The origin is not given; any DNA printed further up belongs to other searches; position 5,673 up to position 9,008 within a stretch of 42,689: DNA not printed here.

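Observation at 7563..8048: Ser1/Ser+1 mini-intein splitting the DTDS catalytic motif of the DNA polymerase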

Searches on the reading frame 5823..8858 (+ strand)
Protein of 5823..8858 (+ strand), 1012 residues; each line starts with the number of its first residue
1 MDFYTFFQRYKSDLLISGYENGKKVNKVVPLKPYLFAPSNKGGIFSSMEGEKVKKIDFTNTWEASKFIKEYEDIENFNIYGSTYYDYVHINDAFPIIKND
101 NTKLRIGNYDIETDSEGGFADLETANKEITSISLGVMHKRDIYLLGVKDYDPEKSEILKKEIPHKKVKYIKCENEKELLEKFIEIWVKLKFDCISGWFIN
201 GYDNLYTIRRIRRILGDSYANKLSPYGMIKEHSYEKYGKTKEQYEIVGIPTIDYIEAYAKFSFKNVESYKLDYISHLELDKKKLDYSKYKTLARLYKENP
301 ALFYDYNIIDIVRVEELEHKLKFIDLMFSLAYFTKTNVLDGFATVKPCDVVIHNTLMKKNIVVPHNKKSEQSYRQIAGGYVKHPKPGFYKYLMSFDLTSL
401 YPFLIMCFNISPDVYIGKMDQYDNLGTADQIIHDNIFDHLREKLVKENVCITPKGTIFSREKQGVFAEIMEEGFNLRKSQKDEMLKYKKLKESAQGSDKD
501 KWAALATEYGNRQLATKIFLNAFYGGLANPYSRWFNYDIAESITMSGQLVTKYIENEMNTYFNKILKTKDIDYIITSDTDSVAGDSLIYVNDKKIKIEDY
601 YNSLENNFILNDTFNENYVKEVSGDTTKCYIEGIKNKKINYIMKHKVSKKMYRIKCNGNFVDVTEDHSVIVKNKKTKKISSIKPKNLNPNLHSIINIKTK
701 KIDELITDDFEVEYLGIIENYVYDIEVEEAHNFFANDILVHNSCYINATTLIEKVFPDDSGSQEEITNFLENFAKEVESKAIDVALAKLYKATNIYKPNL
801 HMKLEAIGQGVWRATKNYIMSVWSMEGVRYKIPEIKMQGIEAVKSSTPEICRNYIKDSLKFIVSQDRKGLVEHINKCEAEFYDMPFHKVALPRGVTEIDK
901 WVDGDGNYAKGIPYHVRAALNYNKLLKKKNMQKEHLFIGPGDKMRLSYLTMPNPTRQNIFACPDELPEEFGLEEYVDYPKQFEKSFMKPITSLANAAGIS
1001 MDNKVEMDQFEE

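Call 3: search_protein_families(library=pfam, proteins=[window:5823-8858:+], max_evalue=1)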
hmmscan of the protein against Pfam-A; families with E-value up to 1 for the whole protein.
window:5823-8858:+ (1012 aa): 4 families
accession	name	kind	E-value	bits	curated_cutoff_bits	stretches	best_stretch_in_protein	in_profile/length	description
PF00136.26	DNA_pol_B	-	2.3e-21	76.6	23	1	355-642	22-284/453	DNA polymerase family B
PF03104.25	DNA_pol_B_exo1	-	2e-16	60.5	23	1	92-274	52-242/242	DNA polymerase family B, exonuclease domain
PF14890.11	Intein_splicing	-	4.7e-06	26.9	35.8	1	632-742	31-155/155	Intein splicing domain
PF12329.13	TMF_DNA_bd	-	0.093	13.2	35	1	461-499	9-47/74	TATA element modulatory factor 1 DNA binding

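Call 5: search_dna_similar(query=window:5823-8858:+, collection=phages, mode=protein, max_rows=40)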
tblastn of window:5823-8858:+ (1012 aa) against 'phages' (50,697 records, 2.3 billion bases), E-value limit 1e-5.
Records with a match: 2658; places in all: 2779; records where one place covers at least 80% of the query: 1650.
Best place of each record, by identity: <60% 2658.
By first word of the organism name: Escherichia 674; Synechococcus 377; Klebsiella 334; Salmonella 199; Vibrio 136; Aeromonas 92; Shigella 89; Acinetobacter 73; Cyanophage 61; Enterobacter 59; and 66 more.
By host as written in the record: - 468; Escherichia coli 280; Klebsiella pneumoniae 115; Synechococcus 107; Aeromonas salmonicida 38; Synechococcus sp. 38; Escherichia coli O157:H7 38; Salmonella enterica 30; and 582 more.
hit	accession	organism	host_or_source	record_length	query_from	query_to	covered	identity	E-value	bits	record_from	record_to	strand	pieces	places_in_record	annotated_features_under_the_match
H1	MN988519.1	Rhizobium phage RHph_I1_18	Rhizobium phaseoli I1_18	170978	4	1010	82%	41.6%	5e-117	627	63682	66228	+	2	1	DNA polymerase family B protein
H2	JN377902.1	Aeromonas phage Aes509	Aeromonas salmonicida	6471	5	997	94%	33.7%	2e-42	432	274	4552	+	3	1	DNA polymerase subunit (x3) | putative VSR endonuclease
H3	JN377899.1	Aeromonas phage Aes123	Aeromonas salmonicida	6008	5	997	94%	33.7%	3e-41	431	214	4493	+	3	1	DNA polymerase subunit (x3) | putative VSR endonuclease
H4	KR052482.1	Sinorhizobium phage phiN3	Sinorhizobium meliloti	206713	3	1010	83%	37.9%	7e-103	552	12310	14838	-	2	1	DNA primase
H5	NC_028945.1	Sinorhizobium phage phiN3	Sinorhizobium meliloti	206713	3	1010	83%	37.9%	7e-103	552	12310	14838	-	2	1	DNA polymerase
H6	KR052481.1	Sinorhizobium phage phiM19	Sinorhizobium meliloti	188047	3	1010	83%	37.9%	7e-103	552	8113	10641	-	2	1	DNA polymerase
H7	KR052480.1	Sinorhizobium phage phiM7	Sinorhizobium meliloti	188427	3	1010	83%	37.9%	7e-103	552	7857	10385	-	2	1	DNA polymerase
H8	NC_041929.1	Sinorhizobium phage phiM7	Sinorhizobium meliloti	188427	3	1010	83%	37.9%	7e-103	552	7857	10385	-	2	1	DNA polymerase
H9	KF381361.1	Sinorhizobium phage phiM12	Sinorhizobium meliloti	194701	3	1010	83%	37.9%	7e-103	552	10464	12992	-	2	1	DNA polymerase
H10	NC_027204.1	Sinorhizobium phage phiM12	Sinorhizobium meliloti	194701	3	1010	83%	37.9%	7e-103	552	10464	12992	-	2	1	DNA polymerase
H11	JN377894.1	Aeromonas phage Aes508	Aeromonas salmonicida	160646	5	997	93%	33.4%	3e-43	420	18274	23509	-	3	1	split DNA polymerase (x3) | hypothetical protein | intein-containing split DNA polymerase precursor (x2) | putative Seg-like homing endonuclease, GIY-YIG family | putative intein (x2) | and 1 other names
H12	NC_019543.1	Aeromonas phage Aes508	Aeromonas salmonicida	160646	5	997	93%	33.4%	3e-43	420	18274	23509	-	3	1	DNA polymerase (x5) | hypothetical protein | homing endonuclease | putative intein (x2) | similar to very short patch repair (VSR) endonuclease domain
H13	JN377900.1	Aeromonas phage Aes144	Aeromonas salmonicida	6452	5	997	93%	33.3%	9e-44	416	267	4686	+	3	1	DNA polymerase subunit (x3) | putative VSR endonuclease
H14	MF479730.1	Aeromonas phage AS-gz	Aeromonas salmonicida subsp. salmonicida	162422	5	997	93%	33.3%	1e-43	416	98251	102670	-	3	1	split DNA polymerase | hypothetical protein | intein-containing split DNA polymerase precursor (x2) | DNA polymerase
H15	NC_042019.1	Aeromonas phage AS-gz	Aeromonas salmonicida subsp. salmonicida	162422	5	997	93%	33.3%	1e-43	416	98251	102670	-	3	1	DNA polymerase (x3) | hypothetical protein | intein-containing split DNA polymerase precursor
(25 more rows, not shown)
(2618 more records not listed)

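Call 17: find_homologous_proteins(query=window:5823-8858:+, max_evalue=1e-30)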
Query window:5823-8858:+ (1012 aa): 214 proteins with E <= 1e-30 among 8000 candidates; the best 120 are listed.
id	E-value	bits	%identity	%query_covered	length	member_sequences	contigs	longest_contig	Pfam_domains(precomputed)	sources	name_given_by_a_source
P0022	0.0e+0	2306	100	100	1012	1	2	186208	PF00136.27,PF03104.26,PF14890.12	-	-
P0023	0.0e+0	1089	54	60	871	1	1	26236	PF00136.27,PF03104.26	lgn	-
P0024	0.0e+0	1027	56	57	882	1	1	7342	PF00136.27,PF03104.26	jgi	-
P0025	1.2e-252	859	53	58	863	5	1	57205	PF00136.27,PF03104.26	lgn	-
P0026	3.3e-209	716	42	58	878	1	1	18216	PF00136.27,PF03104.26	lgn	-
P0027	8.0e-207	708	41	58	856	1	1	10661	PF00136.27,PF03104.26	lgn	-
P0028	5.1e-204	698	42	57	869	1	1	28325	PF00136.27,PF03104.26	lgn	-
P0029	1.4e-200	687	41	60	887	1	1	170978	PF00136.27,PF03104.26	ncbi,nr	ncbi:DNA polymerase family B protein [Rhizobium phage RHph_I1_18]|nr:DNA polymerase family B protein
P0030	3.1e-200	686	41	61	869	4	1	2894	PF00136.27,PF03104.26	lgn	-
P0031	7.1e-193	662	42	58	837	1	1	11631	PF00136.27,PF03104.26,PF20286.4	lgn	-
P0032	1.0e-192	661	58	29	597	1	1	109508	PF00136.27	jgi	jgi:DNA polymerase elongation subunit (family B)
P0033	6.1e-192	658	42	59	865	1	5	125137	PF00136.27,PF03104.26,PF20286.4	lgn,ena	-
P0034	6.1e-192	658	42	59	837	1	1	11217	PF00136.27,PF03104.26,PF20286.4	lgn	-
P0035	7.5e-192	658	43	59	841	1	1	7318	PF00136.27,PF03104.26,PF20286.4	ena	-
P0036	1.1e-190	654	42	59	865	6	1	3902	PF00136.27,PF03104.26,PF20286.4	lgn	-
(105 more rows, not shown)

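Call 34: find_encoding_contigs(protein=P0022, flank=2000, max_places=4)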
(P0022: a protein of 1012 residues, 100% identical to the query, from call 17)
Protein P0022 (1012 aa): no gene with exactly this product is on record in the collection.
